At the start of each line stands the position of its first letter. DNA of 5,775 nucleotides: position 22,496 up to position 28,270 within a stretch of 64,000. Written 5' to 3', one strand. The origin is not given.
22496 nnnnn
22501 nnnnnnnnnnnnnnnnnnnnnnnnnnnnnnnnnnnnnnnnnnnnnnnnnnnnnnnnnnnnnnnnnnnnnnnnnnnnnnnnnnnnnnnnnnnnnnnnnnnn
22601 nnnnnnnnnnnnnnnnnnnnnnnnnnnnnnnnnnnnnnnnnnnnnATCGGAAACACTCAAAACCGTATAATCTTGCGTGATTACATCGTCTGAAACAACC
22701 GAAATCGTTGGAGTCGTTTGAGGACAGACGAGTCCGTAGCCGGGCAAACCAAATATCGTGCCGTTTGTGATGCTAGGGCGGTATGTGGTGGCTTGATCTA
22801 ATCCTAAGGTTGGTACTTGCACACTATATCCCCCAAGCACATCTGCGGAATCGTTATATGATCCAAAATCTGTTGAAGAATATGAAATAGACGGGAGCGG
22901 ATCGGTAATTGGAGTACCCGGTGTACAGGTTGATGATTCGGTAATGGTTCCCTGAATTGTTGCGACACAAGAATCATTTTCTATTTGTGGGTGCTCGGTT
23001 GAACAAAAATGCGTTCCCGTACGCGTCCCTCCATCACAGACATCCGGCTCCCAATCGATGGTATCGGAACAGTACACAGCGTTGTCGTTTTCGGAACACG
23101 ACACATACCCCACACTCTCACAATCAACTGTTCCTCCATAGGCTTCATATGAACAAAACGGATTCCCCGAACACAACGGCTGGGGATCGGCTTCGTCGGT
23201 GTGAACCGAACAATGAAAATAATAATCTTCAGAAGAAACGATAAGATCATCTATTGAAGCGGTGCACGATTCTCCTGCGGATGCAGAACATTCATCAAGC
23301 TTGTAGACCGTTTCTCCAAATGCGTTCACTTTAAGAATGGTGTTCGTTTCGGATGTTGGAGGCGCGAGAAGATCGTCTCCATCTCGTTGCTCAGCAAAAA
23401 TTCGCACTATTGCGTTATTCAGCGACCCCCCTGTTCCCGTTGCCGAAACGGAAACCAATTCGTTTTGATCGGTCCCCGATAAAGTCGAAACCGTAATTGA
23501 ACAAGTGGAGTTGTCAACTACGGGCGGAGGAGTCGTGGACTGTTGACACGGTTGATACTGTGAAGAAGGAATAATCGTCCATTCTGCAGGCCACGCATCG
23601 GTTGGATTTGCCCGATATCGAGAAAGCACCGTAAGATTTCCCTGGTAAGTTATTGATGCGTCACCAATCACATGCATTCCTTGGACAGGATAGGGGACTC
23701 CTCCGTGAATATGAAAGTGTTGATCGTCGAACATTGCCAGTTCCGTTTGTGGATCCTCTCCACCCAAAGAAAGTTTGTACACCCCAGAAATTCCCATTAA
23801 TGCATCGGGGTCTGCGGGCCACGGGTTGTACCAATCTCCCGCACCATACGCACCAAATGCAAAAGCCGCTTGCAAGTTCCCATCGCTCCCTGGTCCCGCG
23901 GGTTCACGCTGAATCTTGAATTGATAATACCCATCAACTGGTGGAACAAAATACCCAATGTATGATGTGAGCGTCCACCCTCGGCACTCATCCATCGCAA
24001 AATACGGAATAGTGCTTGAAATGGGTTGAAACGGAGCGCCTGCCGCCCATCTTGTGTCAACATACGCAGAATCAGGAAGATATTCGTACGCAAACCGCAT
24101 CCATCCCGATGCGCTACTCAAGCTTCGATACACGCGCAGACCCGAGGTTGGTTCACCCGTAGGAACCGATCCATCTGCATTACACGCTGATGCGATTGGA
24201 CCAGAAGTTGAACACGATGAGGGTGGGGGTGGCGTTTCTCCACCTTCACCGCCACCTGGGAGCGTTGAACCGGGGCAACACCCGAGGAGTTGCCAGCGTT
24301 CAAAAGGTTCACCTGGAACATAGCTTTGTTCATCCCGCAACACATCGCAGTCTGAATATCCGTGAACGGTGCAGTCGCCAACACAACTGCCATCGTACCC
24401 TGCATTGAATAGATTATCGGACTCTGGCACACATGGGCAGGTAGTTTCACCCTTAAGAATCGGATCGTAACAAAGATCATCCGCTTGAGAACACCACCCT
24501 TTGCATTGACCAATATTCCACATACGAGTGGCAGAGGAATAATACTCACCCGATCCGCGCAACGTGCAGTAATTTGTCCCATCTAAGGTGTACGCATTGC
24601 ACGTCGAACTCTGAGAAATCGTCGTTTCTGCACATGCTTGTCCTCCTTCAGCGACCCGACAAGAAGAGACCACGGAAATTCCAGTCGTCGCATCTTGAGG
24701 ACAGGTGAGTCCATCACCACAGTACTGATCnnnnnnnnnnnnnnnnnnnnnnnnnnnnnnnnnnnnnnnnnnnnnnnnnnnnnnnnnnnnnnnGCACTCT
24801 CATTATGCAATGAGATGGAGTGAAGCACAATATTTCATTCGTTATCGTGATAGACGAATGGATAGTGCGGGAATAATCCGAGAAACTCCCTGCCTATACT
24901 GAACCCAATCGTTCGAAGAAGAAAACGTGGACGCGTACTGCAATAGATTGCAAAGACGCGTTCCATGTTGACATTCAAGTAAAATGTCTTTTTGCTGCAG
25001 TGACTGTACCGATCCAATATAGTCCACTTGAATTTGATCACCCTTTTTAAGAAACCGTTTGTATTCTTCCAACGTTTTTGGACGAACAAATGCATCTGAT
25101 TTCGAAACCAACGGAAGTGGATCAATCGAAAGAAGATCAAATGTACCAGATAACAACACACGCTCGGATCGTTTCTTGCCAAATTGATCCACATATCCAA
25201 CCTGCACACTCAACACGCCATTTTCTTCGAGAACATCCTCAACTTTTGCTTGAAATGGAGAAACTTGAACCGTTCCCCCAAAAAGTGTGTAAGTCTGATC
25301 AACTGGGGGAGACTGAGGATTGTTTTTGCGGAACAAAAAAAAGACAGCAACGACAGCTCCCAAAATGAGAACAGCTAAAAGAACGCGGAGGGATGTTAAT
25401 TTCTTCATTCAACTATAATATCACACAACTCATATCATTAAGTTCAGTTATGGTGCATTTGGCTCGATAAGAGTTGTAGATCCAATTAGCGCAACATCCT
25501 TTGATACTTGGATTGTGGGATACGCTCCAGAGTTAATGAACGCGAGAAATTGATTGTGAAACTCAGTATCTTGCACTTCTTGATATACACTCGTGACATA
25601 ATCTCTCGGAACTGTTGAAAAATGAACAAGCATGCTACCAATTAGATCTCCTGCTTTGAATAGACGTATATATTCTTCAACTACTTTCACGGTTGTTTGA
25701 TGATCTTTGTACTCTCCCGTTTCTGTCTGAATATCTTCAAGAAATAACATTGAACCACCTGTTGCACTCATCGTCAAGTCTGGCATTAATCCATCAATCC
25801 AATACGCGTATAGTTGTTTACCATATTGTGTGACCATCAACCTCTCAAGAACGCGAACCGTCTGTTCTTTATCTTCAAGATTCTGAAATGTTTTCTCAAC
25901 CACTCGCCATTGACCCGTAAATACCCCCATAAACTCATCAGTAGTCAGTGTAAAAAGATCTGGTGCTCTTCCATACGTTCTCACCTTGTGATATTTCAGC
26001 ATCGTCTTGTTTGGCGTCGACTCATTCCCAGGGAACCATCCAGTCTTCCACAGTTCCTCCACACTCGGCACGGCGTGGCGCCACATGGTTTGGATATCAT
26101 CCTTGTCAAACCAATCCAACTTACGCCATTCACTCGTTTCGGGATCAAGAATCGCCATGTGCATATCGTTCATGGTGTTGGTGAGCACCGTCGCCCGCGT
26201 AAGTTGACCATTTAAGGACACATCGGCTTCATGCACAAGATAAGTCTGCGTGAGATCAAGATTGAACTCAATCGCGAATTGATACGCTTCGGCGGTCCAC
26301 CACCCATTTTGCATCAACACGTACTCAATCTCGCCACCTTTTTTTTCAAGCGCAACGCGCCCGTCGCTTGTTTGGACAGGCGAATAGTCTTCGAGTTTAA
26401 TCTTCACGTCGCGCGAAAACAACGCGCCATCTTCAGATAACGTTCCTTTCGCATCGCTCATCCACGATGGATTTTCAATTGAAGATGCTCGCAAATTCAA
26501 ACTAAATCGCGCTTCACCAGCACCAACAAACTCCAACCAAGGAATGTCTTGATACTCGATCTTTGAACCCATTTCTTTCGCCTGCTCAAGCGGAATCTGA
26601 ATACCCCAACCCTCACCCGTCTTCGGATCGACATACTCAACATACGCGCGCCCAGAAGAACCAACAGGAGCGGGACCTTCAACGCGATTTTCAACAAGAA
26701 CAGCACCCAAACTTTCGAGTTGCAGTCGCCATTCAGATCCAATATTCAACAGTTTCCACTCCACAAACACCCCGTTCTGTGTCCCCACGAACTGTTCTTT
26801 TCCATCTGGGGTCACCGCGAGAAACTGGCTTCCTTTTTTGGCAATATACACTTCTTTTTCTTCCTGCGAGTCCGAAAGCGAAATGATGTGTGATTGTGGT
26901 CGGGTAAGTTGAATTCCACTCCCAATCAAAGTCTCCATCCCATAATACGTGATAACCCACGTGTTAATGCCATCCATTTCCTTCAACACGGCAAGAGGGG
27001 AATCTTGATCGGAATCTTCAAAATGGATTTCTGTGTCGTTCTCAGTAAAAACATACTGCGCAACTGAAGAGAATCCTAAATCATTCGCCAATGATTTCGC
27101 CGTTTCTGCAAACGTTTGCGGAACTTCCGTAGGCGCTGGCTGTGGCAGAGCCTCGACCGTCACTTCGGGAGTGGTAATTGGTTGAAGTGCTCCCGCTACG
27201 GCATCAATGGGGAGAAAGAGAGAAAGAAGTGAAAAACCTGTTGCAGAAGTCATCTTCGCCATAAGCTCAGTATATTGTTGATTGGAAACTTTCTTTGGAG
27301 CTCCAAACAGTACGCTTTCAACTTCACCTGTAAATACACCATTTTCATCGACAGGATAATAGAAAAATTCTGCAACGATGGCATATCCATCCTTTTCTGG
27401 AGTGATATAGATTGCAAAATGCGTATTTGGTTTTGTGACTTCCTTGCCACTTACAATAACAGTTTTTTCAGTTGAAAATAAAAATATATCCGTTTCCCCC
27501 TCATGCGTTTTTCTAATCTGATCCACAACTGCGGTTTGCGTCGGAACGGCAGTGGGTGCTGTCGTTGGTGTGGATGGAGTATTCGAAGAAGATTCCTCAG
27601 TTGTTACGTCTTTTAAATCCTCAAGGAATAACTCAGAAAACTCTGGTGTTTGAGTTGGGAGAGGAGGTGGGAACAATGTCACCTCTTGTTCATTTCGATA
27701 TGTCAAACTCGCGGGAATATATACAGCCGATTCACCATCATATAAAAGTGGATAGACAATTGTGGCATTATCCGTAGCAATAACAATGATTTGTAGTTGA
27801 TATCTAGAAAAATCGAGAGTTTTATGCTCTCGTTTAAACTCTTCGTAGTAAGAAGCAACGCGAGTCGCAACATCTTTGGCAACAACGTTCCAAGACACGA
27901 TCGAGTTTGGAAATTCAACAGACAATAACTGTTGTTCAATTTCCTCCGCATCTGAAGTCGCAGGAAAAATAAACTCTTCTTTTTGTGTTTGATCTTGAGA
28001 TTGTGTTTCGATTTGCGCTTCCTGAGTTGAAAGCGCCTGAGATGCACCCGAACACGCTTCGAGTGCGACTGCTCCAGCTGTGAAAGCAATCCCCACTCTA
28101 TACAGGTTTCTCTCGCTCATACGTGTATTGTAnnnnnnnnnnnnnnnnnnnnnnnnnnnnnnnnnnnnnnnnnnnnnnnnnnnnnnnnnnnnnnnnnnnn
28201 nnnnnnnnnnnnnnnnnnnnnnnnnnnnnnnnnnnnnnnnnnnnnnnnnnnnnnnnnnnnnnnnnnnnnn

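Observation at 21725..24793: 1022-aa Cys-rich secreted protein with a PA14-like module directly upstream of the minor pilins, a candidate pilus-tip adhesin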

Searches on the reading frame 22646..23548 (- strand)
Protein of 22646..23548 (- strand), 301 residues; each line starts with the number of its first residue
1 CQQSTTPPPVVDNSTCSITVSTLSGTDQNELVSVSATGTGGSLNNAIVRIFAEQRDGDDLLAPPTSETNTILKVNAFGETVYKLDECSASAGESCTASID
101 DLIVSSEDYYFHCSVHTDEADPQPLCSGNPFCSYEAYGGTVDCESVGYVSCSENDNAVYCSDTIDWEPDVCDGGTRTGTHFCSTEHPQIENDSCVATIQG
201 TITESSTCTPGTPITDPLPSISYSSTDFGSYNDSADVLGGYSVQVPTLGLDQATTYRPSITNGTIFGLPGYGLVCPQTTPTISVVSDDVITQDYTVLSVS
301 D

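Call 67: search_protein_families(library=pfam, proteins=[window:22646-23548:-], max_evalue=10)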
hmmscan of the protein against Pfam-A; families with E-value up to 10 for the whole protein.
seq(301 aa): 0 families

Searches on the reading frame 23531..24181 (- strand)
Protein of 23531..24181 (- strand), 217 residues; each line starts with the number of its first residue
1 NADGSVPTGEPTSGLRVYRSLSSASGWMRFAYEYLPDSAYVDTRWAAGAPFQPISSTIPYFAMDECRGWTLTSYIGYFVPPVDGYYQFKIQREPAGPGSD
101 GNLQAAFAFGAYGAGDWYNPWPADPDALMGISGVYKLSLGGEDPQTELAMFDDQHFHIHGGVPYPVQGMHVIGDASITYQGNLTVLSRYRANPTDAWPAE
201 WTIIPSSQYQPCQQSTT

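Call 22: search_solved_structures(query=window:23543-24145:-, max_evalue=10, show_alignments=3)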
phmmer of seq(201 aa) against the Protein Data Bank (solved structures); distinct sequences matched with E-value up to 10: 1.
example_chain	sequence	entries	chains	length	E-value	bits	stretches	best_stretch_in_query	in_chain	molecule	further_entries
4k7g_B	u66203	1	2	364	0.3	13.8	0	30-84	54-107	3-hydroxyproline dehydratse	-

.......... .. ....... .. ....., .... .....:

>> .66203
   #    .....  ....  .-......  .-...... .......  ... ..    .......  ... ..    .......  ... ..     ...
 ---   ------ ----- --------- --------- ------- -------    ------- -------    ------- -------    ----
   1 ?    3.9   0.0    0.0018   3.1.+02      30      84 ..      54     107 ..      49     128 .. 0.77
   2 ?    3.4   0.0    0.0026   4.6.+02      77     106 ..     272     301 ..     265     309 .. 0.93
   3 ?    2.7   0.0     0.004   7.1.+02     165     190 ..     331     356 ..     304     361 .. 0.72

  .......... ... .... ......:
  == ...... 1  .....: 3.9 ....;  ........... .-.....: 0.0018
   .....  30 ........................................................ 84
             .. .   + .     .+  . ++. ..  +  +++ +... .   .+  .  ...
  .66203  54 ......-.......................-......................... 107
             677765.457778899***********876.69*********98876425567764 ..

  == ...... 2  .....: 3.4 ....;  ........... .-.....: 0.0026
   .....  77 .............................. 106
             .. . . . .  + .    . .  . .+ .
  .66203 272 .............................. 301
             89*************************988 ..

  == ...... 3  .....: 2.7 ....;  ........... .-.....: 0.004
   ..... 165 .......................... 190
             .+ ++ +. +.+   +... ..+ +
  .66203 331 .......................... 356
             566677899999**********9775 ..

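Call 51: find_homologous_proteins(query=window:23531-24181:-, max_evalue=10)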
Query seq(217 aa): 186 candidates shared short words with the query, none scored E <= 10.

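Call 64: predict_structure(protein=window:23534-24166:-)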
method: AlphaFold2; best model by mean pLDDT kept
length: 211 residues; sequences in the alignment: 1
mean_pLDDT: 31.3   pTM: 0.26
mean pLDDT of the five models: 31.3, 29.2, 29.2, 27.6, 26.7
residues with pLDDT >= 90: 0; 70-90: 0; 50-70: 0; < 50: 211
segments of 3 or more residues with pLDDT < 50: 1-211
pLDDT, mean of each block of 10 residues (from residue 1): 33 34 32 30 26 38 39 39 42 34 29 31 27 28 27 26 29 31 29 26 29 33
secondary structure, 60 per line:
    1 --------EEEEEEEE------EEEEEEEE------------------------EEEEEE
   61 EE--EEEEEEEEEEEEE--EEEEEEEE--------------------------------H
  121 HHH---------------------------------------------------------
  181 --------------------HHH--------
elements in order: E9-16 E23-30 E55-62 E65-77 E80-87 H120-123

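Call 67: search_protein_families(library=pfam, proteins=[window:23534-24166:-], max_evalue=10)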
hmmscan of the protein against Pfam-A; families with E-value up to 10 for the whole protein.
window:23534-24166:- (211 aa): 2 families
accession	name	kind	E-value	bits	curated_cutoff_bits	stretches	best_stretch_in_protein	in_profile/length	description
PF10528.15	GLEYA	-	0.027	15.2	26.2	1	68-86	4-22/91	GLEYA domain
PF07691.17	PA14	-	0.11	12.7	24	1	71-86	52-67/147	PA14 domain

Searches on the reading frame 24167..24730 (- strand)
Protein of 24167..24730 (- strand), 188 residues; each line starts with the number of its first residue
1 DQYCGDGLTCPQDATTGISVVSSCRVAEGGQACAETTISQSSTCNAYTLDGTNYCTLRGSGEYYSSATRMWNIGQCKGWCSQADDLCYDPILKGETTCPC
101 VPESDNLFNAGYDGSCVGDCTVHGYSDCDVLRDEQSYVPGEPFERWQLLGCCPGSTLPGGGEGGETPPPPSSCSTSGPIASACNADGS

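Call 67: search_protein_families(library=pfam, proteins=[window:24167-24730:-], max_evalue=10)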
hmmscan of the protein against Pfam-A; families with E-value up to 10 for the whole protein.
seq(188 aa): 0 families

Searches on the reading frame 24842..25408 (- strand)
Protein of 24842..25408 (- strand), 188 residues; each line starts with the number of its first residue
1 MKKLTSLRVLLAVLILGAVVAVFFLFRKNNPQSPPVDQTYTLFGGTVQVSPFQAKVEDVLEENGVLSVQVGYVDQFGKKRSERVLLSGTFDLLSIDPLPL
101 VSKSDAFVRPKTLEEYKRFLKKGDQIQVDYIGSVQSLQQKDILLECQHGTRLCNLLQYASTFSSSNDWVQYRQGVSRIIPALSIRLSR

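Call 7: search_protein_families(library=pfam, proteins=[window:24842-25408:-], max_evalue=0.1)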
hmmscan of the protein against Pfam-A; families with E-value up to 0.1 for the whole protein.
window:24842-25408:- (188 aa): 0 families

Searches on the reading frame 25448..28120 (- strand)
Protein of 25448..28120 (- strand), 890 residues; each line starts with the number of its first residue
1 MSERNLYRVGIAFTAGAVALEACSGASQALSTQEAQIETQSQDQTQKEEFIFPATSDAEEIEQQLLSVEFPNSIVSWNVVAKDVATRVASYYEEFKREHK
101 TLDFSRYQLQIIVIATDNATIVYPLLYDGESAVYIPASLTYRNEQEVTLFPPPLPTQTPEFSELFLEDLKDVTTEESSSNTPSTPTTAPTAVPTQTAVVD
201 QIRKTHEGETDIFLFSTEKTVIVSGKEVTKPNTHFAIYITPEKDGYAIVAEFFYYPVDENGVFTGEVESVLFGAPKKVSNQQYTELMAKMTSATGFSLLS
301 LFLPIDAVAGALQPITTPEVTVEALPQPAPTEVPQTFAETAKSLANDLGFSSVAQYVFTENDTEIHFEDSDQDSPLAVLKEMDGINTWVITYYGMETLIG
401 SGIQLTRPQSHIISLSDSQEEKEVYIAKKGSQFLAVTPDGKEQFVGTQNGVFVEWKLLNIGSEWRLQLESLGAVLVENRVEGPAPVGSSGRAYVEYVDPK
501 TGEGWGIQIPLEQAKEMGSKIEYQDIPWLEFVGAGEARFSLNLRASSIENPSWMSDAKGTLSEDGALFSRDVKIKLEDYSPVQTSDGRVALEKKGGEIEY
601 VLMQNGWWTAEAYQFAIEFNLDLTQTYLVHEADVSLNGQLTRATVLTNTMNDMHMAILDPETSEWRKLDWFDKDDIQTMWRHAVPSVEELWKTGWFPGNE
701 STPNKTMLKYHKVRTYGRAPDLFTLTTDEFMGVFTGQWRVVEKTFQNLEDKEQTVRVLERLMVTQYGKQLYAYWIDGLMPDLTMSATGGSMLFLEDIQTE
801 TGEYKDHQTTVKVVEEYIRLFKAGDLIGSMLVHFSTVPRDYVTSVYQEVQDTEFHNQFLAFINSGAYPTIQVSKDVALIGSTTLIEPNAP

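Call 8: search_protein_families(library=pfam, proteins=[window:25448-28120:-], max_evalue=0.1)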
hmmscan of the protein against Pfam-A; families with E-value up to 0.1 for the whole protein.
window:25448-28120:- (890 aa): 0 families
